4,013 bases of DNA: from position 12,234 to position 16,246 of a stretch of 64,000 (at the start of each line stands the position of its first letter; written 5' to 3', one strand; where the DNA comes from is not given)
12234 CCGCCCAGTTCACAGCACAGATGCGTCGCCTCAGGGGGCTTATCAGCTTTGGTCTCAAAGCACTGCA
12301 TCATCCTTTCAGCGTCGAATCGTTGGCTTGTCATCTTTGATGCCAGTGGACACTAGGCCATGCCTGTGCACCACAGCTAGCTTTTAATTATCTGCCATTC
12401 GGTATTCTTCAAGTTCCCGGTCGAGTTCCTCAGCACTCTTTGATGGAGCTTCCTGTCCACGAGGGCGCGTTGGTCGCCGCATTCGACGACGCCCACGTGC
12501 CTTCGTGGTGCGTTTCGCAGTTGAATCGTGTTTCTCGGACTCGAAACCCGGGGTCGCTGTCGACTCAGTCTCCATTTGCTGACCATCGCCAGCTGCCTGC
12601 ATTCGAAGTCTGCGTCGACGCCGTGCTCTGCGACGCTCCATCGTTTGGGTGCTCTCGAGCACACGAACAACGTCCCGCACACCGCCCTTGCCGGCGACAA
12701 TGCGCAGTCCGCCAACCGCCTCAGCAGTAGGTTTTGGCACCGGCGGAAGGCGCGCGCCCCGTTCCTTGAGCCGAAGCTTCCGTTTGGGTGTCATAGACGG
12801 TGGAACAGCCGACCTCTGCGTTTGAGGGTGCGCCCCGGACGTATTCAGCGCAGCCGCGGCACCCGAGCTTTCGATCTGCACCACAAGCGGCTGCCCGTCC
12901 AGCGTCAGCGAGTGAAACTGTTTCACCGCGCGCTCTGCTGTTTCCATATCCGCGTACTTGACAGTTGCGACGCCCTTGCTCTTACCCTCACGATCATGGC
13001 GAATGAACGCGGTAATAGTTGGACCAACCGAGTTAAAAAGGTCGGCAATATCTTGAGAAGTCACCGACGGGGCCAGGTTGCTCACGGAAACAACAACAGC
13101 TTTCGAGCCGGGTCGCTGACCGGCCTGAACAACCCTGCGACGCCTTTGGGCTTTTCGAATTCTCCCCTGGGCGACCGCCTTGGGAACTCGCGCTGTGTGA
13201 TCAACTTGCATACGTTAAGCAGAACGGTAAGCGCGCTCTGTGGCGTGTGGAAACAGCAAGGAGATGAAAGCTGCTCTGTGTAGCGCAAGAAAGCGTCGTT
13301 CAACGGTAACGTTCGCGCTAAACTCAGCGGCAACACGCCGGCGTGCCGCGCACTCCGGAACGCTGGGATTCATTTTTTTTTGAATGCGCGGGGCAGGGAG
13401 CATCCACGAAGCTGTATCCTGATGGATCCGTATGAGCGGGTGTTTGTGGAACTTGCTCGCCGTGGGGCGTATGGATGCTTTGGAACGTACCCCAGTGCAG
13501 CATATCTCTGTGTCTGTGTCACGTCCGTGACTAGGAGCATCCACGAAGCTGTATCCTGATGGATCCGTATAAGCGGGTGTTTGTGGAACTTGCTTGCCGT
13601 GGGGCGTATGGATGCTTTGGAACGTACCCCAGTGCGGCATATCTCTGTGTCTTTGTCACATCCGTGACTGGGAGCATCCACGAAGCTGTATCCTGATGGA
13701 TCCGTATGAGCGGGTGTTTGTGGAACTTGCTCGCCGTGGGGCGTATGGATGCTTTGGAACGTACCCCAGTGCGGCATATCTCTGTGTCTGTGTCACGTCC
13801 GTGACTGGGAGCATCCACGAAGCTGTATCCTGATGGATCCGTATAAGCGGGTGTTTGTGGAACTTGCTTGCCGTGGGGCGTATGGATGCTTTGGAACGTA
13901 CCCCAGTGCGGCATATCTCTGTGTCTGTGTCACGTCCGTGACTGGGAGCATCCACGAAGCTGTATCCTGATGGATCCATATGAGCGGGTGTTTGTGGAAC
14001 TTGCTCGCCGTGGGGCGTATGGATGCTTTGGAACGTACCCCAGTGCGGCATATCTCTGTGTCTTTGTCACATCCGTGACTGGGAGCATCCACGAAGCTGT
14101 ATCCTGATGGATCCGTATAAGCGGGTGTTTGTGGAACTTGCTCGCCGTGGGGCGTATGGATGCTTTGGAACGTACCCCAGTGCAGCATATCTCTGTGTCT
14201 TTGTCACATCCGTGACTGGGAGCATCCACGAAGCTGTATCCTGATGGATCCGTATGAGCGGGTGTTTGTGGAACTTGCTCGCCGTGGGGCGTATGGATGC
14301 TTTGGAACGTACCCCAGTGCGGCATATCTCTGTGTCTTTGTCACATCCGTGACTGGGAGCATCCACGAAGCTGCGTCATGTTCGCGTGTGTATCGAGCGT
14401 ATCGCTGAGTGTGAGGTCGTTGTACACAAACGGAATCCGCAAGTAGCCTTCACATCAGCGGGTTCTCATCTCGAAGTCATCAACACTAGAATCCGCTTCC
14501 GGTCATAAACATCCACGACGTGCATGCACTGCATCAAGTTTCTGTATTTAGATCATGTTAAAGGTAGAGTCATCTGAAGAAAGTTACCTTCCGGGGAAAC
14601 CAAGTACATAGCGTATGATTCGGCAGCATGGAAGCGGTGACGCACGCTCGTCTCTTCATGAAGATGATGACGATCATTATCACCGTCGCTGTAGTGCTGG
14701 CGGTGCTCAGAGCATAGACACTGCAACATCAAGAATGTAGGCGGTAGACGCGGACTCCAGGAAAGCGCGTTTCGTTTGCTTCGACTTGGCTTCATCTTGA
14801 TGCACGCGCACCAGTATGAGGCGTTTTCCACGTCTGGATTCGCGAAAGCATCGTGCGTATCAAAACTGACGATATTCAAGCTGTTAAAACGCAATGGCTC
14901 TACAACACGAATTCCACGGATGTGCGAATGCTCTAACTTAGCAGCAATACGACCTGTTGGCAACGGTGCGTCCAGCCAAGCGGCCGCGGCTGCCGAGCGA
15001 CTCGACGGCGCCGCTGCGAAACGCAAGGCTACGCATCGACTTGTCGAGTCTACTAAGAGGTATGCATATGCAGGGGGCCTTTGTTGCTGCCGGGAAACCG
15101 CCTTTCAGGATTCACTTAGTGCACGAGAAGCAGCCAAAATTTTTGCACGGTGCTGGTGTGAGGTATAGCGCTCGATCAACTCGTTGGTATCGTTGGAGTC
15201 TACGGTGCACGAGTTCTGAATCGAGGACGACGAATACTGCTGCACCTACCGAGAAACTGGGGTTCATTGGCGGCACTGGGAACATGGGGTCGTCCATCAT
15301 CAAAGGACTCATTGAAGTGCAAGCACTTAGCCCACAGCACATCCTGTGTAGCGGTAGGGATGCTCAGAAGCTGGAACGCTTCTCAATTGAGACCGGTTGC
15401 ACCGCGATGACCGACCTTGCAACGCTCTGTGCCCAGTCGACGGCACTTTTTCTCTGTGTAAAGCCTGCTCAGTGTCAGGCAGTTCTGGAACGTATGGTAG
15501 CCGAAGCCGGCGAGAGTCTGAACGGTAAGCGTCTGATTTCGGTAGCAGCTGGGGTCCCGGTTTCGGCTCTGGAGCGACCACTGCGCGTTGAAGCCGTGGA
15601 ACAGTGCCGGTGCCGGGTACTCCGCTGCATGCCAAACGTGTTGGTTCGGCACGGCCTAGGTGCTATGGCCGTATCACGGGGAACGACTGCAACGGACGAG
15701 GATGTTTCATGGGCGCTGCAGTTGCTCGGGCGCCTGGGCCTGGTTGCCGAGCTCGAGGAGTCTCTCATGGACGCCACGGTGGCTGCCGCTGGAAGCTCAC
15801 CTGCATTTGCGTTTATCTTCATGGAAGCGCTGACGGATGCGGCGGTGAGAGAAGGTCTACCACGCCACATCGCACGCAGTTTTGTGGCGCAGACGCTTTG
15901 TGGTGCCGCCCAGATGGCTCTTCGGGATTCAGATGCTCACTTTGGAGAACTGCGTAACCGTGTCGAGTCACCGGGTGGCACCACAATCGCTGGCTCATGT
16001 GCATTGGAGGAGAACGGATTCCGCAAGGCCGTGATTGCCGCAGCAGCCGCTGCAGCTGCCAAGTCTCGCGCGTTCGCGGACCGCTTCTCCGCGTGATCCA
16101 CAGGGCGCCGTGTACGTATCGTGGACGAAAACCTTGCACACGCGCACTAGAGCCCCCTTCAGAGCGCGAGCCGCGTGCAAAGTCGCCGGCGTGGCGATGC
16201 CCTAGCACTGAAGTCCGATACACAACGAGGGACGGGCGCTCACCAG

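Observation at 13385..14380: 137-bp tandem satellite filling the divergent promoter region between the ALY/REF and P5C-reductase genes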

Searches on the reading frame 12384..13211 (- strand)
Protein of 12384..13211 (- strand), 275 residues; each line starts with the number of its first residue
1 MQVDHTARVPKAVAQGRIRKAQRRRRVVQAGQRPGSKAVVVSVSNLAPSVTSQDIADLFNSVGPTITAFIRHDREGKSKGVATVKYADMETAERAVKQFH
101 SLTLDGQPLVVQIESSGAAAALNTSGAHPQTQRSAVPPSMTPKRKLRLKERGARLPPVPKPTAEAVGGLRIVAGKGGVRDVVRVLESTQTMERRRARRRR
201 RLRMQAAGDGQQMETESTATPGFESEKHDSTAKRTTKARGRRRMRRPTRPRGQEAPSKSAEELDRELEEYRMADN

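Call 10: find_homologous_proteins(query=window:12384-13211:-)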
Query window:12384-13211:- (275 aa): 4 proteins with E <= 0.001 among 7045 candidates.
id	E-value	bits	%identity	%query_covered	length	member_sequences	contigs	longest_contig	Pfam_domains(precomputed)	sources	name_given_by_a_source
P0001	1.2e-166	570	100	100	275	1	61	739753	PF00076.29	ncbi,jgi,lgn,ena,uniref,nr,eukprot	ncbi:unknown transcriptional coactivator [Cyanidioschyzon merolae strain 10D]|jgi:RNA recognition mo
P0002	3.8e-92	326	66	100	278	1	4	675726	PF00076.29,PF13865.12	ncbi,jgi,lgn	jgi:RNA recognition motif-containing protein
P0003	6.6e-46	175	58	68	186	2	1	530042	PF13865.12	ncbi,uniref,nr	ncbi:hypothetical protein F1559_001934 [Cyanidiococcus yangmingshanensis]|uniref:Chromatin target of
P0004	2.5e-33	134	40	86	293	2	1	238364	PF00076.29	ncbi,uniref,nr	ncbi:hypothetical protein CDCA_CDCA19G4711 [Cyanidium caldarium]|uniref:RRM domain-containing protei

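Call 11: find_encoding_contigs(protein=P0001, flank=6000, max_places=10)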
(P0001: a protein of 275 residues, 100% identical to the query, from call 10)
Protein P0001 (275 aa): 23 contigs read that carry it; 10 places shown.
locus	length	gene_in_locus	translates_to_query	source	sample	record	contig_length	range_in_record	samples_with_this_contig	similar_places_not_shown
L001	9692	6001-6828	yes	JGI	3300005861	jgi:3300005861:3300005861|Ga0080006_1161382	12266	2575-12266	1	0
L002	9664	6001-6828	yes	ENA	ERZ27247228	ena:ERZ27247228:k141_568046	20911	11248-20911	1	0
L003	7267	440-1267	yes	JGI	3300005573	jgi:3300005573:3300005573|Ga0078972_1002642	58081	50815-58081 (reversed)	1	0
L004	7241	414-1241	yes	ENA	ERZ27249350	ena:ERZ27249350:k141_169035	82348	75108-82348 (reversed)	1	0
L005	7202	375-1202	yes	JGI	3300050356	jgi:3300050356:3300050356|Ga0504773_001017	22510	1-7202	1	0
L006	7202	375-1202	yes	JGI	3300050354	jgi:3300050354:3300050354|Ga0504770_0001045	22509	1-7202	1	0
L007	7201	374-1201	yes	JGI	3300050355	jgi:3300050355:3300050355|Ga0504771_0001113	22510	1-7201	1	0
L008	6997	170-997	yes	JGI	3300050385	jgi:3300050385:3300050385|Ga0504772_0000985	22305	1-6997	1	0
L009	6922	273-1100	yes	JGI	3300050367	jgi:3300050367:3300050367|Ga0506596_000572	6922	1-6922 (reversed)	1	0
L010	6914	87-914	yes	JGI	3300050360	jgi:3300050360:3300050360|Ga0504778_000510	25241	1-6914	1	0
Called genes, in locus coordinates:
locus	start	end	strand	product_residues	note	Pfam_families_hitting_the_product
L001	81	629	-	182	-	-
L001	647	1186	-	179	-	PF04359:DUF493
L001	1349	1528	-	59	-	-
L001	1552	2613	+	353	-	PF02569:Pantoate_ligase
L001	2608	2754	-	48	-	-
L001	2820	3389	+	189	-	-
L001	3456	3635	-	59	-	-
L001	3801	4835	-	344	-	PF03807:F420_oxidored, PF14748:P5CR_dimer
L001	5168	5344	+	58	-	-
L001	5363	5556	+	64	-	-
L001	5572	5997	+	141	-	-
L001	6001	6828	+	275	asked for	PF00076:RRM_1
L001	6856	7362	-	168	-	-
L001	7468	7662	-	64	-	-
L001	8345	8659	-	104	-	-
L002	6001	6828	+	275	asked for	PF00076:RRM_1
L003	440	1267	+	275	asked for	PF00076:RRM_1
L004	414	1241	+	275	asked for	PF00076:RRM_1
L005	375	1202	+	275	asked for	PF00076:RRM_1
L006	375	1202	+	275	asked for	PF00076:RRM_1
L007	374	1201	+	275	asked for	PF00076:RRM_1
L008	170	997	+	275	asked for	PF00076:RRM_1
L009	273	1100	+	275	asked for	PF00076:RRM_1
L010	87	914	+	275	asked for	PF00076:RRM_1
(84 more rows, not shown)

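Call 12: find_encoding_contigs(protein=P0002, flank=6000, max_places=6)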
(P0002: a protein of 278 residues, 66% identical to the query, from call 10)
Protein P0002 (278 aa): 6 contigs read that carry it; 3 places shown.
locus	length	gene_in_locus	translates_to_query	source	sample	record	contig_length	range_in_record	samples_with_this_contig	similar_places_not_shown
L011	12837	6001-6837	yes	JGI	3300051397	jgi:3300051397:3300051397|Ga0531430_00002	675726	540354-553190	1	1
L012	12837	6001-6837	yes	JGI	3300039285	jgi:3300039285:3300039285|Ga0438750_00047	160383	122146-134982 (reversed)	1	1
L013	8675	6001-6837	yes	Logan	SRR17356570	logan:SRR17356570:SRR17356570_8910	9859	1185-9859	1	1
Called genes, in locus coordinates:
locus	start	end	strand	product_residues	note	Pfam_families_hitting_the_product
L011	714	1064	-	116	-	PF04359:DUF493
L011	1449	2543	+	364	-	PF02569:Pantoate_ligase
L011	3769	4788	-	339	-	PF03807:F420_oxidored, PF14748:P5CR_dimer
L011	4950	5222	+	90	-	-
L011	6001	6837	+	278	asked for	PF00076:RRM_1, PF13865:FoP_duplication (weak)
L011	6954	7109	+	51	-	-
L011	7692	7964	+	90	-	-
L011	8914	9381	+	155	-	-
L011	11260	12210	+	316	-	-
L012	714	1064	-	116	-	PF04359:DUF493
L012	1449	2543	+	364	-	PF02569:Pantoate_ligase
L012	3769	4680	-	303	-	PF03807:F420_oxidored, PF14748:P5CR_dimer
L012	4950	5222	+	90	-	-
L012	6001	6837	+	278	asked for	PF00076:RRM_1, PF13865:FoP_duplication (weak)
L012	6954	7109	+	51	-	-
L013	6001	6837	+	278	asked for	PF00076:RRM_1, PF13865:FoP_duplication (weak)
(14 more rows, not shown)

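Call 41: find_encoding_contigs(protein=P0003, flank=6000, max_places=3)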
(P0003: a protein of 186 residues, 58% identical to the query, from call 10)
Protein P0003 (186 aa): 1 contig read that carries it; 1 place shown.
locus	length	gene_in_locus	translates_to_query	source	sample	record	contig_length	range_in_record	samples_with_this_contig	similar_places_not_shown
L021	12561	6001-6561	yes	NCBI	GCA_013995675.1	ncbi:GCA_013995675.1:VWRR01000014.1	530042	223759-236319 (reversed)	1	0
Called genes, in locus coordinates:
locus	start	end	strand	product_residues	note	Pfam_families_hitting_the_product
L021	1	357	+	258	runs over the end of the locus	-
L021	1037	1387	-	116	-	PF04359:DUF493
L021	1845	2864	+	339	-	PF02569:Pantoate_ligase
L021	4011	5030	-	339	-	PF03807:F420_oxidored, PF14748:P5CR_dimer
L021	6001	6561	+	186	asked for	PF13865:FoP_duplication (weak)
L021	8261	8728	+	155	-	-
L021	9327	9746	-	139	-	-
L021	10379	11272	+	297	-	-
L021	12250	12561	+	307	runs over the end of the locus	PF02629:CoA_binding, PF13380:CoA_binding_2 (faint), PF13607:Succ_CoA_lig (weak), PF00549:Ligase_CoA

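Call 42: find_encoding_contigs(protein=P0004, flank=6000, max_places=3)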
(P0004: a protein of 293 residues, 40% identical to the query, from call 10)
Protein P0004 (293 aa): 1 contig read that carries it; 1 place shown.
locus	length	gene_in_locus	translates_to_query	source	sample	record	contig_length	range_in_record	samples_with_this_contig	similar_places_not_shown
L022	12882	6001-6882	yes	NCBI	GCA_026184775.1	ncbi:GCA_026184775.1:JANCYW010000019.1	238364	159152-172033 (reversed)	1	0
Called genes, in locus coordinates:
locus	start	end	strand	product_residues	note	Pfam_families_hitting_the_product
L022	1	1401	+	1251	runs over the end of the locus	-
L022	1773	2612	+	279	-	-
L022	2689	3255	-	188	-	PF04359:DUF493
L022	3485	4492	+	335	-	PF02569:Pantoate_ligase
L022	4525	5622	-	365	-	PF03446:NAD_binding_2 (weak), PF03807:F420_oxidored, PF14748:P5CR_dimer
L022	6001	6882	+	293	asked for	PF00076:RRM_1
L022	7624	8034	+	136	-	-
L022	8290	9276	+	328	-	-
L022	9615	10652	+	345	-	PF02629:CoA_binding, PF13607:Succ_CoA_lig, PF00549:Ligase_CoA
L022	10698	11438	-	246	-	PF27577:ESF2_C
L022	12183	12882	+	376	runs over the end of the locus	PF00069:Pkinase, PF07714:PK_Tyr_Ser-Thr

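Call 47: search_protein_families(library=pfam, proteins=[window:12384-13211:-], max_evalue=0.1)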
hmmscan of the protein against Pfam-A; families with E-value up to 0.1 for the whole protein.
window:12384-13211:- (275 aa): 2 families
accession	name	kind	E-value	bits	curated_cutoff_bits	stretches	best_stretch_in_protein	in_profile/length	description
PF00076.28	RRM_1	-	1.7e-15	57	20.7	1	41-109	1-69/70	RNA recognition motif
PF13865.11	FoP_duplication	-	0.00015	22.8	24.6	1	230-272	18-61/81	C-terminal duplication domain of Friend of PRMT1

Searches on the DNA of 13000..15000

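Call 6: search_rna_families(source=window, start=13000, end=15000, threshold=evalue, max_evalue=10)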
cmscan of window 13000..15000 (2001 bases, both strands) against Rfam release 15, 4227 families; matches with E-value up to 10: 3.
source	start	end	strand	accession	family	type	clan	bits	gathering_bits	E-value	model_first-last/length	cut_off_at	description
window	14453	14516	-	RF01136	sR28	Gene; snRNA; snoRNA; CD-box;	-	17.3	39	0.13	1-55/55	no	Small nucleolar RNA sR28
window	13913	13999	+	RF02166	PVT1_3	Gene; lncRNA;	-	12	45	4.2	1-95/95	no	Pvt1 oncogene conserved region 3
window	13776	13862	+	RF02166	PVT1_3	Gene; lncRNA;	-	11.3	45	6.9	1-95/95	no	Pvt1 oncogene conserved region 3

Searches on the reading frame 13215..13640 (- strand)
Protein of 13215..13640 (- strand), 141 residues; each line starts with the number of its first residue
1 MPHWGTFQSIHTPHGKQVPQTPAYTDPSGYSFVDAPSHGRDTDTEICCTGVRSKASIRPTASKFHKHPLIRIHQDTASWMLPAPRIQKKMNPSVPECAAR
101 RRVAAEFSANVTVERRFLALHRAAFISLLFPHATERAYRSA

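Call 47: search_protein_families(library=pfam, proteins=[window:13215-13640:-], max_evalue=0.1)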
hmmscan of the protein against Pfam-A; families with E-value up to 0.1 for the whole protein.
window:13215-13640:- (141 aa): 0 families

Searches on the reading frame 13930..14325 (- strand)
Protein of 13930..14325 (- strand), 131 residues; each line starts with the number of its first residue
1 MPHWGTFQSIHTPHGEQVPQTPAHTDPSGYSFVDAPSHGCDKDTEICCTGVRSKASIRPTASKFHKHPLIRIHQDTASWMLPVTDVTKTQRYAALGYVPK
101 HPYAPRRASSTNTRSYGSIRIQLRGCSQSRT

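Call 27: find_homologous_proteins(query=window:13930-14325:-, max_evalue=0.01)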
Query window:13930-14325:- (131 aa): 2 proteins with E <= 0.01 among 9 candidates.
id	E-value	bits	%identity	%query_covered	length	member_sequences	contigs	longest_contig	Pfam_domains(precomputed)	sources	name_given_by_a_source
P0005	2.5e-47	178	90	67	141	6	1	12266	-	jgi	-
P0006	5.8e-16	77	64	49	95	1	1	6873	-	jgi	-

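Call 28: find_encoding_contigs(protein=P0006, flank=7000)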
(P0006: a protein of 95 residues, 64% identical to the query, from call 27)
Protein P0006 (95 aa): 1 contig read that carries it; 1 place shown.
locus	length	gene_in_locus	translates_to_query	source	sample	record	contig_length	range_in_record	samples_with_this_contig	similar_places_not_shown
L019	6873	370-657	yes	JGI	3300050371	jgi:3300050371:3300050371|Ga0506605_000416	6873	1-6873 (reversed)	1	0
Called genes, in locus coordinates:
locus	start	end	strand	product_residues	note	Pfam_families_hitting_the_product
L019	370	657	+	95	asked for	-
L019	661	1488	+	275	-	PF00076:RRM_1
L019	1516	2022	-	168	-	-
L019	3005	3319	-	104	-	-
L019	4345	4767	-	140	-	-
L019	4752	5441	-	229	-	-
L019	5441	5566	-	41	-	-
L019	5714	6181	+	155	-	-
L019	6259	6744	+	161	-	-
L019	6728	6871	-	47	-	?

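Call 47: search_protein_families(library=pfam, proteins=[window:13930-14325:-], max_evalue=0.1)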
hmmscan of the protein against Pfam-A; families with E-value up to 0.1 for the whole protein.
window:13930-14325:- (131 aa): 0 families

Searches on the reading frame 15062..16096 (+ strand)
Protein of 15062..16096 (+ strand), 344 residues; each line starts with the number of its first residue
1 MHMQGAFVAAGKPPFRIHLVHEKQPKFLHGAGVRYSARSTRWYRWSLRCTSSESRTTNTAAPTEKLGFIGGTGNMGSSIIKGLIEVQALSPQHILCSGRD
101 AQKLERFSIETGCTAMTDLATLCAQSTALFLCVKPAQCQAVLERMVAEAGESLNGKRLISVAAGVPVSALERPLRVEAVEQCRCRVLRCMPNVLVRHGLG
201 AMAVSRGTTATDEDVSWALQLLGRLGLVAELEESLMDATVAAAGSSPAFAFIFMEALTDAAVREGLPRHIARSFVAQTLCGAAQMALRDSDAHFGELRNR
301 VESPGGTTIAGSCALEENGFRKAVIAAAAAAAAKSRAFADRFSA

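Call 39: find_encoding_contigs(protein=window:15062-16096:+, flank=3500, max_places=10)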
Protein window:15062-16096:+ (344 aa): 1 contig read that carries it; 1 place shown.
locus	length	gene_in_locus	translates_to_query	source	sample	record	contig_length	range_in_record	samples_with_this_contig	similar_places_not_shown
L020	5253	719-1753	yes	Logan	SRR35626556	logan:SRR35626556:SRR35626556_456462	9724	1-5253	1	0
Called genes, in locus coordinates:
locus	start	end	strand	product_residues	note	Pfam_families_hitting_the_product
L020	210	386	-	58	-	-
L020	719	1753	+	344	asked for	PF03807:F420_oxidored, PF14748:P5CR_dimer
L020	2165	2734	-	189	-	-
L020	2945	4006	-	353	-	PF02569:Pantoate_ligase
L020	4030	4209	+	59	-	-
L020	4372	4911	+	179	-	PF04359:DUF493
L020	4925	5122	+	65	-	-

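Call 47: search_protein_families(library=pfam, proteins=[window:15062-16096:+], max_evalue=0.1)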
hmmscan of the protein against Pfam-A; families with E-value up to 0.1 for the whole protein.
window:15062-16096:+ (344 aa): 3 families
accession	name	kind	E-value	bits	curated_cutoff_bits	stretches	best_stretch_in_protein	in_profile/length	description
PF14748.11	P5CR_dimer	-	3.3e-35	120.9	25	1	233-336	1-103/105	Pyrroline-5-carboxylate reductase dimerisation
PF03807.23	F420_oxidored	-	3.8e-14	53.5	21.6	1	65-164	1-94/94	NADP oxidoreductase coenzyme F420-dependent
PF03446.21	NAD_binding_2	-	0.016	15.7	21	1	66-144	2-75/161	NAD binding domain of 6-phosphogluconate dehydrogenase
